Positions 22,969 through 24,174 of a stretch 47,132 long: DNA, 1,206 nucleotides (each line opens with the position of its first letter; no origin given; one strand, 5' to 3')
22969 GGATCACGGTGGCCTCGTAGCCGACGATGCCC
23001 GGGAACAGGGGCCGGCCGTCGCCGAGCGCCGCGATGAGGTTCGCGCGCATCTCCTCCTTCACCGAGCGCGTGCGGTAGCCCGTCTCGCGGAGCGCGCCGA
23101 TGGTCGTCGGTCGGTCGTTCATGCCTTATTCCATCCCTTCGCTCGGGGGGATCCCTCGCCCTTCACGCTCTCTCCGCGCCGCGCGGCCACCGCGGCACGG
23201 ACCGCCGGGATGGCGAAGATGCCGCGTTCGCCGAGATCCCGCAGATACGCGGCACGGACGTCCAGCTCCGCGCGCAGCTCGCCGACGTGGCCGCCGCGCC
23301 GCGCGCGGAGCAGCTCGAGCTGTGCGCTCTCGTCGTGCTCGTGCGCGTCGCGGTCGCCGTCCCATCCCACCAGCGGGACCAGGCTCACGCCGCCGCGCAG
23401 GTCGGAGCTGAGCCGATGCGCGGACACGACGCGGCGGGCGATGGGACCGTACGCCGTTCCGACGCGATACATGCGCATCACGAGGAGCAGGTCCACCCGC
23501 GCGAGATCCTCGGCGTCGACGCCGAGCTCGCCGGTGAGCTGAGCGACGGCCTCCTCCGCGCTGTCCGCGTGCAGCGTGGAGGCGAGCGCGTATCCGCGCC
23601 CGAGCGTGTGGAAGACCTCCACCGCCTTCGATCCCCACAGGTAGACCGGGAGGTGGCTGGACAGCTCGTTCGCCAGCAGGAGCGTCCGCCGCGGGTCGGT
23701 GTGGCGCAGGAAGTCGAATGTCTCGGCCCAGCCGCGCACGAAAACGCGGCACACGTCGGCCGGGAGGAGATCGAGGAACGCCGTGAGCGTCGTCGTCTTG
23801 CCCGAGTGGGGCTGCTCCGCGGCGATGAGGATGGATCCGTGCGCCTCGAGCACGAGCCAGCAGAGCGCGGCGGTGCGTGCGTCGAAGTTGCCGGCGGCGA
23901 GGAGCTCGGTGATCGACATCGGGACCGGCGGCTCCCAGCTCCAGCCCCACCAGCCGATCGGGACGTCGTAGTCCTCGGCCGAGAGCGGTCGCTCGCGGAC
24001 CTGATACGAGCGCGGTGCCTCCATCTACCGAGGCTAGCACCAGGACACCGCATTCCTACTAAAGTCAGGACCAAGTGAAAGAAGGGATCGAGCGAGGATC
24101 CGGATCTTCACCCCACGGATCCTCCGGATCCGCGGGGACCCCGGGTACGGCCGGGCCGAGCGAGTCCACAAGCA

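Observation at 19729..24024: Translationally coupled operon: VirB11-like ATPase, ChlI-like AAA+ ATPase, large VWA protein, with no client gene - candidate undescribed system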

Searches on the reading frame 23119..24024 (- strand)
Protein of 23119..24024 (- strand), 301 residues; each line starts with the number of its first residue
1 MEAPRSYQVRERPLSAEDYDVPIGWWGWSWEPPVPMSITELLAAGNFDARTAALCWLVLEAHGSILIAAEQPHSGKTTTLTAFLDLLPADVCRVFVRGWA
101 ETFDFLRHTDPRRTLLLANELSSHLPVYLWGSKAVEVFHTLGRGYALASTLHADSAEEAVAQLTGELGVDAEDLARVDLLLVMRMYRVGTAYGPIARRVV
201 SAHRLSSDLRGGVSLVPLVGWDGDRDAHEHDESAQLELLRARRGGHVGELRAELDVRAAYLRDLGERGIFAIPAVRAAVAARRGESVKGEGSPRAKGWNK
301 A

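Call 3: search_protein_families(library=pfam, proteins=[window:23119-24024:-], max_evalue=0.1)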
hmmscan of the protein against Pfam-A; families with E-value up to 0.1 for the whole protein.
window:23119-24024:- (301 aa): 1 family
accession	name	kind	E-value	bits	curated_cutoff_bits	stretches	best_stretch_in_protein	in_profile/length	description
PF00437.27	T2SSE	-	3.5e-05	23.1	24.9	0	40-89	120-168/370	Type II/IV secretion system protein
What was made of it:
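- On Type II/IV secretion-system ATPase superfamily (GspE/PilB/PilT/VirB11/FlaI): 23.1 bits against a cut-off of 24.9 for the window protein (call 3).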

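Call 4: search_protein_families(library=ncbifam, proteins=[window:23119-24024:-], max_evalue=0.1)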
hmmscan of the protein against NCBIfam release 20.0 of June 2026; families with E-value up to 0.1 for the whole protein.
window:23119-24024:- (301 aa): 3 families
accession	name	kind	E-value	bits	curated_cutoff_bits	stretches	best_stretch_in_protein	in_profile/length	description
NF058587.1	archaellum_moto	equivalog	3.1e-13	49.3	550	2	34-90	247-302/527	archaellum flagellar ATPase motor FlaI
NF041000.1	ATPase_ComGA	equivalog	0.068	12.2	300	0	144-177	223-255/267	competence type IV pilus ATPase ComGA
TIGR02788.1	VirB11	equivalog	0.07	12.1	249.95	0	64-96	146-177/308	P-type DNA transfer ATPase VirB11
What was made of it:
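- On FlaI/ArlI equivalog (NCBIfam NF058587) and VirB11 equivalog (TIGR02788): VirB11: 12.1 bits against 250 (call 4).
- Closest known: FlaI/ArlI. Different: It scores 49 bits against a cut-off of 550 for the FlaI model (call 4).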

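Call 5: search_protein_families(library=padloc, proteins=[window:23119-24024:-], max_evalue=0.1)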
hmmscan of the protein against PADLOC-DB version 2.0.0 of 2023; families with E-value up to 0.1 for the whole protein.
window:23119-24024:- (301 aa): 0 families

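Call 7: find_homologous_proteins(query=window:23119-24024:-)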
Query window:23119-24024:- (301 aa): 494 proteins with E <= 0.001 among 8000 candidates; the best 120 are listed.
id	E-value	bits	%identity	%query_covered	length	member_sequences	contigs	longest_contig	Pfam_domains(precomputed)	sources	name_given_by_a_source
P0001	1.1e-168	578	91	95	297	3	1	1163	-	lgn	-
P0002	3.3e-168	577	91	95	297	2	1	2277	-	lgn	-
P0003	3.7e-166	570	86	100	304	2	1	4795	-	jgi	jgi:hypothetical protein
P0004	1.2e-164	565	91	91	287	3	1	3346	PF00437.27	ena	-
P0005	1.8e-156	538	83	91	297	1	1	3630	-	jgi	jgi:hypothetical protein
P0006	6.7e-153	527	82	95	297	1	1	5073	-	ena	-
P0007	1.5e-151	522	83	94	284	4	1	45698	PF00437.27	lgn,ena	-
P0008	2.9e-151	521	76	98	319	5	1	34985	-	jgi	-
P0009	3.0e-151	521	83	95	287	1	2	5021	-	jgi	jgi:hypothetical protein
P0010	1.5e-149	516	81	96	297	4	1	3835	-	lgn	-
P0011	3.8e-149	514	78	98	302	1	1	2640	-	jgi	jgi:hypothetical protein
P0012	3.9e-149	514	78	95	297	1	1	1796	-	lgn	-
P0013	6.5e-149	513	79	98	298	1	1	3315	PF00437.27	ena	-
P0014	1.1e-147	509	78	98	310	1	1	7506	-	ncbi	-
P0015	5.6e-147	507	80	95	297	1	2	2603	-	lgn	-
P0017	1.7e-144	499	76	97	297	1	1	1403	PF00437.27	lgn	-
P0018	5.2e-144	497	72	98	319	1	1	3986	PF00437.27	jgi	jgi:hypothetical protein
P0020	3.2e-143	495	77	91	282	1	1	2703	PF00437.27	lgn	-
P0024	2.0e-140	486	75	95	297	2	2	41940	PF00437.27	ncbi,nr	ncbi:MAG: hypothetical protein KGN00_11730 [Chloroflexota bacterium]|nr:hypothetical protein [Chloro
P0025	4.8e-140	484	75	95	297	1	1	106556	PF23989.1,PF00437.27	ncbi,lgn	-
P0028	6.3e-138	477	76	95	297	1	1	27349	PF00437.27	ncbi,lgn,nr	ncbi:MAG: hypothetical protein HYX56_00260 [Chloroflexi bacterium]|nr:hypothetical protein [Chlorofl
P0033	2.3e-135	469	72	98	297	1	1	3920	PF00437.27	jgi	jgi:hypothetical protein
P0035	7.5e-135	467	72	96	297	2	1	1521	PF00437.27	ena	-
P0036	1.1e-134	467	73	95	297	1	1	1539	PF00437.27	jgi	jgi:hypothetical protein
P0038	1.3e-134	466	76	95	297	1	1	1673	PF00437.27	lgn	-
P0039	4.8e-134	465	74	95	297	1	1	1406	PF00437.27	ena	-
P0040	8.6e-134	464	73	96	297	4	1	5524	PF00437.27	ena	-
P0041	3.1e-133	462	72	95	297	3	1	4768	PF00437.27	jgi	jgi:hypothetical protein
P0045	1.3e-130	453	72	95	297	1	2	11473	PF00437.27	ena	-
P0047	4.2e-129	448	72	97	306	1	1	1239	PF00437.27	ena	-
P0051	5.2e-128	445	70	98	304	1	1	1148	PF00437.27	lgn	-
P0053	1.3e-126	440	72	95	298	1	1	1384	PF00437.27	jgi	jgi:hypothetical protein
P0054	3.9e-126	439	72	95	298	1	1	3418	PF00437.27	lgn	-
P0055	4.8e-126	438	73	93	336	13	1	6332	PF00437.27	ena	-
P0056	6.2e-126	438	71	95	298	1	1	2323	PF00437.27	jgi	jgi:hypothetical protein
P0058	1.3e-125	437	71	95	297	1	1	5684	PF00437.27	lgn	-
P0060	2.1e-125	436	71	95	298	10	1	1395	PF00437.27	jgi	jgi:hypothetical protein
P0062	2.6e-124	433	70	95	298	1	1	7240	PF00437.27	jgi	jgi:hypothetical protein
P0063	1.8e-123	430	70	95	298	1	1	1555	PF00437.27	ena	-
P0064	2.2e-123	430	69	95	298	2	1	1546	PF00437.27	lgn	-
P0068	5.7e-122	425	80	83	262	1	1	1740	PF00437.27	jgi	jgi:hypothetical protein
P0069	2.9e-121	423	68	98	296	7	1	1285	PF00437.27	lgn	-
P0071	2.8e-120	419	68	98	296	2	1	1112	PF00437.27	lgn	-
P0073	3.8e-120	419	68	95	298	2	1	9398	PF00437.27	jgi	jgi:hypothetical protein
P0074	1.1e-119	417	69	95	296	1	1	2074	PF00437.27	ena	-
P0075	2.1e-119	417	70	93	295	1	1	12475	PF00437.27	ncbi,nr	ncbi:MAG TPA: hypothetical protein VMJ92_01900 [Candidatus Limnocylindrales bacterium]|nr:hypothetic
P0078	1.7e-118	414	68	95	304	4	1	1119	PF00437.27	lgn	-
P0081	3.0e-117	409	66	95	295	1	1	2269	PF00437.27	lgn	-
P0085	8.6e-115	401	68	94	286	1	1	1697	PF00437.27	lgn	-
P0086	1.1e-114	401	68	95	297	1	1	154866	-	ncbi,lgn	-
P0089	4.4e-114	399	67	94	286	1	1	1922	PF00437.27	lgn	-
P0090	6.3e-114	399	67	94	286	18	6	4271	PF00437.27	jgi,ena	-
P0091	9.7e-114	398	67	94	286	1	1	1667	PF00437.27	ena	-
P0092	1.1e-113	398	67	94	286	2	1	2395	PF00437.27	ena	-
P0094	2.7e-113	397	68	95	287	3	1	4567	PF00437.27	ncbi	-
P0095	2.8e-113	396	68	95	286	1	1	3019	PF00437.27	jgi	jgi:hypothetical protein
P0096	3.2e-113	396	67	94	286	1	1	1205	PF00437.27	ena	-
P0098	3.7e-113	396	67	95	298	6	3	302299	-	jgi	-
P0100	6.8e-113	395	67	94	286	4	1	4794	PF00437.27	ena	-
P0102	1.4e-112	394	67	94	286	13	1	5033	PF00437.27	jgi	-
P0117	1.9e-111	390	66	94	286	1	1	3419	PF00437.27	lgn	-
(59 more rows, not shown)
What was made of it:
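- On Type II/IV secretion-system ATPase superfamily (GspE/PilB/PilT/VirB11/FlaI): Some close homologues carry a precomputed PF00437 hit (call 7).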

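Call 8: find_encoding_contigs(protein=P0098, flank=8000, max_places=2)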
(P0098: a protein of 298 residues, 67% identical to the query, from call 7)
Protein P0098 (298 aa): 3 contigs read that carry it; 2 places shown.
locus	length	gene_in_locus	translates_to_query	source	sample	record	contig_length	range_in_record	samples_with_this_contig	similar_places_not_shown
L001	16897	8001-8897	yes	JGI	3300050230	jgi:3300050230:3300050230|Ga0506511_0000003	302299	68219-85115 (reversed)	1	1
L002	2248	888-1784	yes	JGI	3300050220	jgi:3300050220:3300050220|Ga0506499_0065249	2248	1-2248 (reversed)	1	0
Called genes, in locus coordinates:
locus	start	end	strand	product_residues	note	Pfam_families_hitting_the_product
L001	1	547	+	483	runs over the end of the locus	PF01565:FAD_binding_4, PF02913:FAD-oxidase_C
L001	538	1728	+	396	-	PF01565:FAD_binding_4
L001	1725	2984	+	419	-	PF00037:Fer4 (faint), PF12797:Fer4_2 (faint), PF12837:Fer4_6 (faint), PF13183:Fer4_8, PF12838:Fer4_7, PF13484:Fer4_16, PF13534:Fer4_17, PF02754:CCG, +3 more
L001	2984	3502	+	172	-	-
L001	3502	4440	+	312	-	PF00296:Bac_luciferase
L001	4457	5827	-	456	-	PF00202:Aminotran_3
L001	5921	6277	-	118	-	PF00293:NUDIX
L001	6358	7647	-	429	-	PF01425:Amidase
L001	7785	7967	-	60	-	-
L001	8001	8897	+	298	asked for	-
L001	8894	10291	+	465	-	PF01078:Mg_chelatase (faint), PF00158:Sigma54_activat (faint), PF07726:AAA_3 (faint), PF07728:AAA_5 (faint)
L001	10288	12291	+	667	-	PF27532:Mb0984_helical, PF13519:VWA_2 (faint), PF27098:Rv0959_3rd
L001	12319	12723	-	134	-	-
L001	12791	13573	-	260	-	PF01738:DLH, PF00561:Abhydrolase_1 (weak), PF12146:Hydrolase_4 (faint), PF02230:Abhydrolase_2 (weak)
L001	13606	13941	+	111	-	PF01106:NifU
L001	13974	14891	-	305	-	PF00296:Bac_luciferase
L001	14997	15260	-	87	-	PF03745:DUF309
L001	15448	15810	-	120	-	-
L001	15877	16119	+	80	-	PF12837:Fer4_6 (faint), PF13237:Fer4_10 (weak), PF14697:Fer4_21 (weak), PF12838:Fer4_7, PF13187:Fer4_9 (weak), PF13484:Fer4_16 (faint), PF00037:Fer4, PF12797:Fer4_2 (weak)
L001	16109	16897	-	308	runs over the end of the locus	-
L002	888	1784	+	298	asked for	-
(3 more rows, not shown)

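Call 9: find_encoding_contigs(protein=P0086, flank=8000, max_places=2)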
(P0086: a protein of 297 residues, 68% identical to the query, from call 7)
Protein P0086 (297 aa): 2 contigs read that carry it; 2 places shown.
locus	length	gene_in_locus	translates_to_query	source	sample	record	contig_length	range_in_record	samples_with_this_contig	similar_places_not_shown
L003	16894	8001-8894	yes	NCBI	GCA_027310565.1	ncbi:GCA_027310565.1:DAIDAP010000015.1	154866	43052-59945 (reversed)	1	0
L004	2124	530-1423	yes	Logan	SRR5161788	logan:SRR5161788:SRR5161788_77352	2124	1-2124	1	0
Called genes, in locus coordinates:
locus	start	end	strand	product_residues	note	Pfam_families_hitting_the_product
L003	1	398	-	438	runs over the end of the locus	PF01595:CNNM, PF00571:CBS (weak), PF03471:CorC_HlyC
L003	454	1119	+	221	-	PF02597:ThiS, PF02391:MoaE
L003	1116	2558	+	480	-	PF01565:FAD_binding_4, PF02913:FAD-oxidase_C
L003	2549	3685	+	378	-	PF01565:FAD_binding_4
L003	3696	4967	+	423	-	PF00037:Fer4 (faint), PF13183:Fer4_8, PF13237:Fer4_10 (weak), PF12838:Fer4_7, PF13187:Fer4_9, PF13484:Fer4_16, PF13534:Fer4_17, PF02754:CCG, +3 more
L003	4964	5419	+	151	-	-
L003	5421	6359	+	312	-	PF00296:Bac_luciferase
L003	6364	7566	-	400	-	PF01425:Amidase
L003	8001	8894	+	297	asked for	-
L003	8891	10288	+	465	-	PF01078:Mg_chelatase (faint), PF00158:Sigma54_activat (faint), PF07728:AAA_5 (faint), PF07726:AAA_3 (weak)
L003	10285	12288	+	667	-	PF13519:VWA_2 (faint), PF27532:Mb0984_helical, PF27098:Rv0959_3rd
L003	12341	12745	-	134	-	-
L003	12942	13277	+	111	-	PF01106:NifU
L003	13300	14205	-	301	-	PF00296:Bac_luciferase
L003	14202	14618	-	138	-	PF03745:DUF309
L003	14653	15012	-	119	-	-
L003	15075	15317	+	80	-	-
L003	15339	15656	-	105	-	PF09969:DUF2203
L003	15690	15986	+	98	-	PF08734:GYD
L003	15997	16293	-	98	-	-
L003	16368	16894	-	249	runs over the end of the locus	PF21948:LplA-B_cat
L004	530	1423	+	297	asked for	-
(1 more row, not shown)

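Call 10: find_encoding_contigs(protein=P0025, flank=8000, max_places=2)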
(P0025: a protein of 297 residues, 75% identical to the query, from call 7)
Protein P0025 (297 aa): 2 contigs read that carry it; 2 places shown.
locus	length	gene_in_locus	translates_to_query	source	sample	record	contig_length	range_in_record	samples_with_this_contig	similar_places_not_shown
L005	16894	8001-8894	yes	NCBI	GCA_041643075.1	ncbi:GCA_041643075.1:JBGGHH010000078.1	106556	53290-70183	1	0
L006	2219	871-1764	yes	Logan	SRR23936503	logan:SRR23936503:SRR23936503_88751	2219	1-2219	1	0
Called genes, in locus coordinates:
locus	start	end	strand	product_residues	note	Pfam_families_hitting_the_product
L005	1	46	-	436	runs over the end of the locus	PF01595:CNNM, PF00571:CBS (weak), PF03471:CorC_HlyC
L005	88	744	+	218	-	PF02597:ThiS, PF02391:MoaE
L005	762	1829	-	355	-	PF01510:Amidase_2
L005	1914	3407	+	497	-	PF01565:FAD_binding_4, PF02913:FAD-oxidase_C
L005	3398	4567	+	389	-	PF01565:FAD_binding_4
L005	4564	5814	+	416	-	PF12797:Fer4_2 (faint), PF13237:Fer4_10 (weak), PF12838:Fer4_7, PF13183:Fer4_8, PF13187:Fer4_9 (weak), PF13484:Fer4_16, PF13534:Fer4_17, PF02754:CCG, +3 more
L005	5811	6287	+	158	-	-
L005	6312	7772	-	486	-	PF01425:Amidase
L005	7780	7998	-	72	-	-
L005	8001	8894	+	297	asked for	PF00437:T2SSE (faint), PF23989:PilB3_C (faint)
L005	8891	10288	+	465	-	PF01078:Mg_chelatase (faint), PF00158:Sigma54_activat (faint), PF07726:AAA_3 (faint), PF07728:AAA_5 (faint)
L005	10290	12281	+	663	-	PF27532:Mb0984_helical, PF27098:Rv0959_3rd, PF13519:VWA_2 (weak)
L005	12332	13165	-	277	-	PF00561:Abhydrolase_1 (faint), PF01738:DLH, PF12146:Hydrolase_4 (faint)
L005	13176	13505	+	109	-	PF01106:NifU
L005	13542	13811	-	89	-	PF03745:DUF309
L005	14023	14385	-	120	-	-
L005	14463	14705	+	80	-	-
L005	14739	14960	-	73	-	-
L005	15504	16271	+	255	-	-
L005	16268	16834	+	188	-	PF13191:AAA_16 (weak), PF13238:AAA_18 (weak)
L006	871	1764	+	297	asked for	PF00437:T2SSE (faint), PF23989:PilB3_C (faint)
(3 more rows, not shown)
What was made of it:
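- On Known anti-phage defence systems (PADLOC-DB 2.0): The flanks are conserved housekeeping genes (calls 8-10).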

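Call 13: search_solved_structures(query=window:23119-24024:-, max_evalue=1, show_alignments=2)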
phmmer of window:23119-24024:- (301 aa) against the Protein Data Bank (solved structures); distinct sequences matched with E-value up to 1: 8.
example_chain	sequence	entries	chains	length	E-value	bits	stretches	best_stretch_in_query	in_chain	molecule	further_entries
2oap_1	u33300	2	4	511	6e-08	35.7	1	35-271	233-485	Type II secretion system protein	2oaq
4ihq_A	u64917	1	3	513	1.2e-05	28.2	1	34-271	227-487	FlaI ATPase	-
4ii7_A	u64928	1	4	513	1.2e-05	28.1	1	34-270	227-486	FlaI ATPase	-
9bdi_A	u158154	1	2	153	0.44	13.2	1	9-57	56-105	GT10.2 glycan KO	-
8tzn_C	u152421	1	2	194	0.66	12.6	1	9-57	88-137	10E8-GT10.2 MPER scaffold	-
9bdh_C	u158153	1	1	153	0.72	12.4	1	9-57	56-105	GT10.2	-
9pv5_C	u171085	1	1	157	0.76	12.4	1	9-57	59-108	10E8-GT10.2 immunogen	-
8u03_C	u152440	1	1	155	0.89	12.1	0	8-57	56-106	10E8-GT10.1 epitope scaffold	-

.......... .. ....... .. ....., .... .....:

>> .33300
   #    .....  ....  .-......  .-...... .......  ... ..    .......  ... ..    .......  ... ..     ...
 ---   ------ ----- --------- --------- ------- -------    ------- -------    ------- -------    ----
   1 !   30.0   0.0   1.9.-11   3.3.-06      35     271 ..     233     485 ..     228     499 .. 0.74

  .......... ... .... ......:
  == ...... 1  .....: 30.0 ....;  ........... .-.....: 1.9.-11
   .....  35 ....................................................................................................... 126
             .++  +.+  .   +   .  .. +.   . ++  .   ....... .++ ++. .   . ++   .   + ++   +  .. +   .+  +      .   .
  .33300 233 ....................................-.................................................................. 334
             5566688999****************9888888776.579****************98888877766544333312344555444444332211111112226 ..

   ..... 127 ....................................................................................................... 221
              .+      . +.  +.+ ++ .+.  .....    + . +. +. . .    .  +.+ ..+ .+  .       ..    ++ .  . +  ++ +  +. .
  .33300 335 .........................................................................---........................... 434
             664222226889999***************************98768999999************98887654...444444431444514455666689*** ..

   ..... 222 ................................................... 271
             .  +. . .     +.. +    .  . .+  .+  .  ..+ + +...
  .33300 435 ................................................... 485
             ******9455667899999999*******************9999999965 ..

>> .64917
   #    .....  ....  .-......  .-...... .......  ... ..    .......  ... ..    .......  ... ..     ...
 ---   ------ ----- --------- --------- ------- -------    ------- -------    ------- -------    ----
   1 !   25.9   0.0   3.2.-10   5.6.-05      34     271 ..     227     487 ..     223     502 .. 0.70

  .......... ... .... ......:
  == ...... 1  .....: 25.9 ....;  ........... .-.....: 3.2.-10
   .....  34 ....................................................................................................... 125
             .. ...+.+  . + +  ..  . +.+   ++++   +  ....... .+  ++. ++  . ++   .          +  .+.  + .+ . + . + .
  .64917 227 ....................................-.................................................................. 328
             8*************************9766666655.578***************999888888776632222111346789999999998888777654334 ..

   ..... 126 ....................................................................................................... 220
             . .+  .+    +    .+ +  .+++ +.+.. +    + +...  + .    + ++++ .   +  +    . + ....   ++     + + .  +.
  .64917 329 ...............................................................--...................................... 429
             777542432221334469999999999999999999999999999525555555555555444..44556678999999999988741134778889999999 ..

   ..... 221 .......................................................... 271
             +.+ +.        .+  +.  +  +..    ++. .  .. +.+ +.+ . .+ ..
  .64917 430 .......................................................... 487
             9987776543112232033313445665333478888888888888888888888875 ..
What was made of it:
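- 23119..24024 (-): Gene 1 (301 aa, 33 kDa): a stand-alone P-loop protein like the C-terminal domain of FlaI/archaeal GspE. It belongs to a family of ~270-aa proteins found mainly in Chloroflexota. PDB sequence hits are afGspE 2oap (E = 6e-8) and FlaI 4ihq (1e-5), covering chain residues ~230-485 only (call 13).
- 23632..23658 (-): Gene 1 family-specific loop, S123-HLPVYLW-G131, inserted directly after Walker B. The loop has no counterpart in the afGspE/FlaI alignments (call 13).
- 23563..23580 (-): Gene 1 His box, S149-TLHA-D154. The motif aligns to STLHA of afGspE (call 13).
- On Type II/IV secretion-system ATPase superfamily (GspE/PilB/PilT/VirB11/FlaI): Gene 1 matches only residues ~230-485 of the 511-513-aa chains (call 13).
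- Tried and rejected: The phmmer pairwise alignment suggested this (call 13).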

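Call 23: search_protein_representatives(protein=window:23119-24024:-)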
Query: 301 residues. Proteins with E-value up to 0.001 (for the whole library): 707; up to 1e-10: 344; up to 1e-30: 74. The best 150 are listed.
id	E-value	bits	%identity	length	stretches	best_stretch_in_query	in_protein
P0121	2.3e-107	375.3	63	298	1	4-288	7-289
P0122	1.9e-93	329.6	80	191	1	1-179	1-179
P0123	4.4e-81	289.0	77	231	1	7-169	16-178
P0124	7.3e-80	285.0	66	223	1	36-261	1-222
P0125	1.9e-62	227.8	44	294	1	10-279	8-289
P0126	3.7e-61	223.6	46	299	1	11-286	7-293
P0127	2.1e-59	217.9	44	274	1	17-283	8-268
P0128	2.4e-56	207.8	46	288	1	21-293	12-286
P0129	2.4e-52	194.7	41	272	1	17-280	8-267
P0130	5.5e-51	190.2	72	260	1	9-124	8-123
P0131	2.6e-50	188.0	43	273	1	18-273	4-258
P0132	7.7e-50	186.4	39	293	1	19-292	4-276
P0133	3.8e-49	184.2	48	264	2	16-190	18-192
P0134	5.3e-49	183.7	74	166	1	4-108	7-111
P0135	1.6e-48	182.1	47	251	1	24-236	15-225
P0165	1.7e-35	139.4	34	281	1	19-280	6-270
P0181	5.5e-33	131.1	37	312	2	27-218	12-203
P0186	2.4e-32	129.0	36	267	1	27-277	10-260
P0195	3.9e-30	121.7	32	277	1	18-272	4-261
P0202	2.6e-29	119.0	39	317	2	104-282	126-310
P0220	3.1e-27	112.2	31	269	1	24-279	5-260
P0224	5.1e-27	111.5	34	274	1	24-279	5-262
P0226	1.4e-26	110.0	41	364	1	27-169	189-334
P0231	4.2e-26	108.5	37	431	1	24-262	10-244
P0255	8.9e-24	100.9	32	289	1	17-281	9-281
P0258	1.5e-23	100.1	39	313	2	107-284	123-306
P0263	3.5e-23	98.9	54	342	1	38-138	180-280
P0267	1.1e-22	97.3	30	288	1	31-285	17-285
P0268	1.2e-22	97.2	29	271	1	24-280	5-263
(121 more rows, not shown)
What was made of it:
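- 23119..24024 (-): The family has 344 clusters (50% identity) at E <= 1e-10, nearly all 250-310 aa long (call 23).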
